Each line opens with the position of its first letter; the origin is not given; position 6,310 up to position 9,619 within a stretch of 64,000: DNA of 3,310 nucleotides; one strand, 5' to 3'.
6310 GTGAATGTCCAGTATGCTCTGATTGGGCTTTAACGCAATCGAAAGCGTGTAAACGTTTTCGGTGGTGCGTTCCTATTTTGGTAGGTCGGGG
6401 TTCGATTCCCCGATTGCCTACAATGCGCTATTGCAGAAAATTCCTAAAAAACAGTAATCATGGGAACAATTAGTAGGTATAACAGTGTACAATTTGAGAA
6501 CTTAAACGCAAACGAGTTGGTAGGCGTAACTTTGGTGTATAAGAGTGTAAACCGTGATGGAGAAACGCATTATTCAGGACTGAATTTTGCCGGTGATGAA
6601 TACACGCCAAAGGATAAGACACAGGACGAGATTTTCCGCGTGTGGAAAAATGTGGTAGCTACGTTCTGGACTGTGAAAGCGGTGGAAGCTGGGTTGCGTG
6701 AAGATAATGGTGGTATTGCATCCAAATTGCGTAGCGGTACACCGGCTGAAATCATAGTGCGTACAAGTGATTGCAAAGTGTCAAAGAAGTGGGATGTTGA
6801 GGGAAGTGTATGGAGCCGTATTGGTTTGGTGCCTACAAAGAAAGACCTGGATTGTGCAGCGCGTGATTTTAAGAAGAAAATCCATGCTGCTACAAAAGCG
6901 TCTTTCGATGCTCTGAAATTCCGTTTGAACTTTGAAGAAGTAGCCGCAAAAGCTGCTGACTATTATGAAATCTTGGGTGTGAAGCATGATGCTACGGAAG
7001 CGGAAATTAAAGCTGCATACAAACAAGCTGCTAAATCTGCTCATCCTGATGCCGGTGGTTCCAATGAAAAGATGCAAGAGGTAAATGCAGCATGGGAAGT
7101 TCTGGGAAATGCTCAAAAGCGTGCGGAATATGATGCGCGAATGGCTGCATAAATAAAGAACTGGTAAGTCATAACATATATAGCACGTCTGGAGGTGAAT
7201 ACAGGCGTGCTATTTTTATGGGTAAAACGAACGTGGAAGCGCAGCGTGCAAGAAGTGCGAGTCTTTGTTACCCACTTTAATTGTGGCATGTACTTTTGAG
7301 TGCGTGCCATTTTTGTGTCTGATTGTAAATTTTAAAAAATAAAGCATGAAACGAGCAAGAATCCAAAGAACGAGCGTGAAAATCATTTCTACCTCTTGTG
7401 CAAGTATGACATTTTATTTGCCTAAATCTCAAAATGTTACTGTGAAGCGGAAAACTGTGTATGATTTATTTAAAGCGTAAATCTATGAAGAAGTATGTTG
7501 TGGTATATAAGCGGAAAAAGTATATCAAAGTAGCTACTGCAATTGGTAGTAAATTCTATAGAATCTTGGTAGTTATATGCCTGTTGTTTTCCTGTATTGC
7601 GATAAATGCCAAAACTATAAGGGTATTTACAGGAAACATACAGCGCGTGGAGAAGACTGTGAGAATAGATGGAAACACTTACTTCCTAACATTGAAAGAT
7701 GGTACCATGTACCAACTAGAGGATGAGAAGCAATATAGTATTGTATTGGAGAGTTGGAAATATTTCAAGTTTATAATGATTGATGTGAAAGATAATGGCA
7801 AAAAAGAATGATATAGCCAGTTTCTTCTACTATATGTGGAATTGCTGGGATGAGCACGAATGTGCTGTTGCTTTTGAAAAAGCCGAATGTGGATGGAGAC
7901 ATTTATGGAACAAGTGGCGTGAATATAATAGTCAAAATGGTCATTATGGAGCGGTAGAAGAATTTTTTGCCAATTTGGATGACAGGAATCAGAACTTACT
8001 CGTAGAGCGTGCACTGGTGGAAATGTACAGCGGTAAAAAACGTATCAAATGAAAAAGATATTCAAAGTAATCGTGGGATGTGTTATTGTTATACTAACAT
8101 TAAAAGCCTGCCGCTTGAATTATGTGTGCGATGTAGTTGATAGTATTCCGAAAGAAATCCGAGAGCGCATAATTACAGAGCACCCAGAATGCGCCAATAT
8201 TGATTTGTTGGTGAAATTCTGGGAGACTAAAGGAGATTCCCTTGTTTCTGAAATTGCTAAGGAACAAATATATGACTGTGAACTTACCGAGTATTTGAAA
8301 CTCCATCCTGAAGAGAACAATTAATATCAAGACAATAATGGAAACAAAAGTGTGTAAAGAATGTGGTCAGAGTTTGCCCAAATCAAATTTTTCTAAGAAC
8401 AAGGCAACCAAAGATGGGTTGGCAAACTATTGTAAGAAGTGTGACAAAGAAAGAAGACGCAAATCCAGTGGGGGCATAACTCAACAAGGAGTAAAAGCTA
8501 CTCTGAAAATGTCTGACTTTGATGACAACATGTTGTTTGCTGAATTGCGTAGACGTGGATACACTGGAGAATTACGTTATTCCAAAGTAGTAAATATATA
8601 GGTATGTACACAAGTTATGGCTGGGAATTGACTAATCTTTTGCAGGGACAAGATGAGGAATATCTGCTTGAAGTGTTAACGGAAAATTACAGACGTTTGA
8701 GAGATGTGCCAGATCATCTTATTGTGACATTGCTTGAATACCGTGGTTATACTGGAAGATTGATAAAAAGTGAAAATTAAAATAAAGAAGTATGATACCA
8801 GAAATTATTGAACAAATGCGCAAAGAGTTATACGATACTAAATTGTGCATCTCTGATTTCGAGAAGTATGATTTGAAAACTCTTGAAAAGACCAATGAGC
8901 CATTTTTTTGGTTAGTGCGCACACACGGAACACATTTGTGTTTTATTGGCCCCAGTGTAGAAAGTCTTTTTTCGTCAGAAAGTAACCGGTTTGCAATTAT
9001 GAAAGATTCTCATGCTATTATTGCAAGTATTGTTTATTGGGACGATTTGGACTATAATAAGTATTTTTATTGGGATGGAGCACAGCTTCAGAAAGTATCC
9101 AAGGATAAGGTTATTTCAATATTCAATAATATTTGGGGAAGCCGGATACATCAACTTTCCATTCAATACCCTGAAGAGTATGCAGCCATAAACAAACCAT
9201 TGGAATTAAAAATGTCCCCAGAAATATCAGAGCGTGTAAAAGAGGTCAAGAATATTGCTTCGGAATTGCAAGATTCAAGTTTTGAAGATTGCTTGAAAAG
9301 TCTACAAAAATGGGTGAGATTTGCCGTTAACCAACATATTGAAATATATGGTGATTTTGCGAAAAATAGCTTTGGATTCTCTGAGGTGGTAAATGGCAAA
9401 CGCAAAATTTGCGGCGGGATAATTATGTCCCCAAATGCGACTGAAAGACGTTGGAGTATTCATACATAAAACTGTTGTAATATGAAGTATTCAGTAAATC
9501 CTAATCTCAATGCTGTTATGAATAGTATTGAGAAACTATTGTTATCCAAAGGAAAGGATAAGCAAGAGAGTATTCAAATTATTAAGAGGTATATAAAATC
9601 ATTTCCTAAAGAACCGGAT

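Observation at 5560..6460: About 900-bp GC-richer non-coding block with a T-depleted A-rich tract, reiterated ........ cores and a terminal tRNA-like minihelix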

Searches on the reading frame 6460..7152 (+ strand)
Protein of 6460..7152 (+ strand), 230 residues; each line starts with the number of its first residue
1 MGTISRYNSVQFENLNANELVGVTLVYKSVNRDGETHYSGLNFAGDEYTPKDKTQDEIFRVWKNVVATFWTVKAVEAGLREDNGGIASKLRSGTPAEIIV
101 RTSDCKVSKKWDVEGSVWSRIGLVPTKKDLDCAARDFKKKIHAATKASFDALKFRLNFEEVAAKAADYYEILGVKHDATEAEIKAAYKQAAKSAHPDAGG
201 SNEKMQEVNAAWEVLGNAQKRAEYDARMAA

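Call 9: search_protein_families(library=pfam, proteins=[window:6460-7152:+], max_evalue=0.01)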
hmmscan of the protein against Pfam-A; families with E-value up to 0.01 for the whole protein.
window:6460-7152:+ (230 aa): 1 family
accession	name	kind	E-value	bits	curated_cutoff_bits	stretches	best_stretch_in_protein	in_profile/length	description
PF00226.36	DnaJ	-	8.3e-20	71.1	27.8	1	167-225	1-63/63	DnaJ domain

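Call 10: search_protein_families(library=phrogs, proteins=[window:6460-7152:+], max_evalue=0.001)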
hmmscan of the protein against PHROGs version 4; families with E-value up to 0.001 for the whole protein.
window:6460-7152:+ (230 aa): 8 families
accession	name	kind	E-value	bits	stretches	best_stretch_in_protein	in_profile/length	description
phrog_14336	-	unknown function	4.3e-19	70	1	165-227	3-68/363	-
phrog_13942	-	unknown function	8e-17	62.5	1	158-227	9-76/336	-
phrog_9210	-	unknown function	1.1e-13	52.2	1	161-217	144-201/204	-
phrog_2778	-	unknown function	2.1e-09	38.5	1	163-226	32-97/239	-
phrog_15863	-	unknown function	2.4e-08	34.7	1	66-220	46-198/312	-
phrog_7739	-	unknown function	6.4e-08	32.4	1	168-220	11-63/565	-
phrog_11153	-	unknown function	4e-07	31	1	165-230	4-72/337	-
phrog_31004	-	unknown function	3.8e-05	25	1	169-205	4-40/156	-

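Call 14: find_related_loci(query=window:6460-7152:+, collection=viral_contigs, flank=4000)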
Query window:6460-7152:+ (230 aa) in viral_contigs; peptide patterns used: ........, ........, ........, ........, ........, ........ (x = any residue, [..] = any of these).
50 stretches matched a pattern; 44 encode a relative of the query (tblastn E <= 1e-3); 43 distinct loci.
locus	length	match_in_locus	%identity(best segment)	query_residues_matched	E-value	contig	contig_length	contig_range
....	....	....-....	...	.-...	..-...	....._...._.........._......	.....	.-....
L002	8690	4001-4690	100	1-230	5e-156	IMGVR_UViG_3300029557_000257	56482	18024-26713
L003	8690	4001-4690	100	1-230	5e-156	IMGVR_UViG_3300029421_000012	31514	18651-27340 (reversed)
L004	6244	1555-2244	100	1-230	3e-156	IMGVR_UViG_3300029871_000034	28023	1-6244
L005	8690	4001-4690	100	1-230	5e-156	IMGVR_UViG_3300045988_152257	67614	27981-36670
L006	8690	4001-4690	100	1-230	5e-156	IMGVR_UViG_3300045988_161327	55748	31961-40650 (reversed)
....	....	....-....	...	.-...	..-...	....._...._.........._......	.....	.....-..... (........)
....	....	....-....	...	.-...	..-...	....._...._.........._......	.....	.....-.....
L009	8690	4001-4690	100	1-230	1e-155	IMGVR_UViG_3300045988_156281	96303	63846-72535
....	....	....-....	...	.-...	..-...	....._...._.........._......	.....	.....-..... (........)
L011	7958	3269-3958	100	1-230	2e-155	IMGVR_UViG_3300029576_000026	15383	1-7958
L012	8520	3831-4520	99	1-230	7e-155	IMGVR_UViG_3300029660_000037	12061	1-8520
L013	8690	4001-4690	99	1-230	3e-154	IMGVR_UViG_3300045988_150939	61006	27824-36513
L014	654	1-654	100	1-218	4e-165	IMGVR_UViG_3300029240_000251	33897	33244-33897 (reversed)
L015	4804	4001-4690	91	1-230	2e-145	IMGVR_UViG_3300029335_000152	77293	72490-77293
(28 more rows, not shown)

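Call 49: search_dna_similar(query=window:6460-7152:+, collection=phages, mode=protein, max_rows=15)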
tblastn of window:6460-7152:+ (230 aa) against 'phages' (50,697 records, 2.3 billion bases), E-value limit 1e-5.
Records with a match: 66; places in all: 71; records where one place covers at least 80% of the query: 0.
Best place of each record, by identity: <60% 66.
By first word of the organism name: Aeromonas 21; uncultured 8; Prevotella 6; Acinetobacter 4; Bacteriophage 3; Brevundimonas 2; Salmonella 2; Agrobacterium 2; Listeria 2; Alteromonas 2; and 13 more.
By host as written in the record: - 15; Aeromonas salmonicida 7; Prevotella sp. 6; Aeromonas salmonicida subsp. salmonicida 6; Aeromonas hydrophila 3; Brevundimonas pondensis LVF1 2; Agrobacterium tumefaciens C58 2; Listeria monocytogenes 2; and 21 more.
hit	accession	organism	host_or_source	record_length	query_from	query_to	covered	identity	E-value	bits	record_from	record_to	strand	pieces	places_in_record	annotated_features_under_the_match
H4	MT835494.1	Bacteriophage sp.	human fecal samples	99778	5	158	67%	48.1%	2e-36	141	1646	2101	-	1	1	record has no annotation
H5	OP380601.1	Aeromonas phage avDM6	Aeromonas hydrophila BIOTECH 10089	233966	141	229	39%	41.2%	2e-9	63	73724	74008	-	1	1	hypothetical protein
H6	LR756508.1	uncultured phage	metagenomic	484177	167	227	27%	51.6%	1e-10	66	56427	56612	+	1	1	record has no annotation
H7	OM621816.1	Edwardsiella phage vB_EpM_ZHS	Edwardsiella piscicida EIB202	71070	167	226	26%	52.5%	7e-11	67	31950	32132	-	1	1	chaperone protein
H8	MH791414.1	Aeromonas phage Aswh_1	Aeromonas salmonicida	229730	172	229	25%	53.4%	5e-9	62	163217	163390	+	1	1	hypothetical protein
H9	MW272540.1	Aeromonas phage ZPAH1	Aeromonas hydrophila J1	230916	172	229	25%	53.4%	5e-9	62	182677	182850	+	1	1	hypothetical protein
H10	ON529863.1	Brevundimonas phage vB_BpoS-Polewnik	Brevundimonas pondensis LVF1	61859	168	226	26%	52.5%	4e-11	68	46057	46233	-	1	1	curved DNA-binding protein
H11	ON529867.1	Brevundimonas phage vB_BpoS-Strzyga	Brevundimonas pondensis LVF1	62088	168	226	26%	52.5%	5e-11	67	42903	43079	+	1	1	curved DNA-binding protein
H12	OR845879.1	Escherichia phage ECO95 1-6-1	Escherichia coli O157:H7 ATCC 43895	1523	167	225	26%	52.4%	1e-8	60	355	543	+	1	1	record has no annotation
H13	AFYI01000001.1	Salmonella enterica subsp. enterica serovar Infantis str. ...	Homo sapiens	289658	167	225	26%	52.4%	2e-8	60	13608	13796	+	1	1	chaperone protein DnaJ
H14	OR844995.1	Staphylococcus phage SA 1306 Kay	Staphylococcus aureus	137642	160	225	29%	46.4%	6e-11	67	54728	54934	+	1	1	record has no annotation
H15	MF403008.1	Agrobacterium phage Atu_ph07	Agrobacterium tumefaciens C58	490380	169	225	25%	53.4%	9e-9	61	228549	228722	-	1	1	chaperone protein DnaJ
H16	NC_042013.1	Agrobacterium phage Atu_ph07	Agrobacterium tumefaciens C58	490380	169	225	25%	53.4%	9e-9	61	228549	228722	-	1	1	chaperone protein DnaJ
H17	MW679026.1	Eggerthella phage LE2-3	Eggerthella lenta DSM 2243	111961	168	230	27%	47.6%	1e-8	61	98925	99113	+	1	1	DnaJ domain protein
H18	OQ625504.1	Cylindrospermopsis phage Cr-LKS4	Cylindrospermopsis raciborskii KLL07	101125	158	218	27%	49.2%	5e-7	56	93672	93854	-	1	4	DnaJ domain-containing protein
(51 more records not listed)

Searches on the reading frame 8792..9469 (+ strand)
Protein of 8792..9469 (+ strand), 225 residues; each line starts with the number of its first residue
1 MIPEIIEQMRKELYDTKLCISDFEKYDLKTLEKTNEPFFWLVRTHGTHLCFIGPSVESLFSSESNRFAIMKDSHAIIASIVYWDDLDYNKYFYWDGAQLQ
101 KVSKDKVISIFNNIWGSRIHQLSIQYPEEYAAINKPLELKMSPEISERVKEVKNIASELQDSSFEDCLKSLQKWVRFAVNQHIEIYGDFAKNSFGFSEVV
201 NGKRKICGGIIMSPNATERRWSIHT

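Call 9: search_protein_families(library=pfam, proteins=[window:8792-9469:+], max_evalue=0.01)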
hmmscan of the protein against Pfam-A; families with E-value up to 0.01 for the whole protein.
window:8792-9469:+ (225 aa): 1 family
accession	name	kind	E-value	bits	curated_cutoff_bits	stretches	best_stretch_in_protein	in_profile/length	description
PF13496.11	DUF4120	-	3e-07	31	27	1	147-212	7-74/96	Domain of unknown function (DUF4120)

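Call 10: search_protein_families(library=phrogs, proteins=[window:8792-9469:+], max_evalue=0.001)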
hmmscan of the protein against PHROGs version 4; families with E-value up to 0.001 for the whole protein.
window:8792-9469:+ (225 aa): 0 families
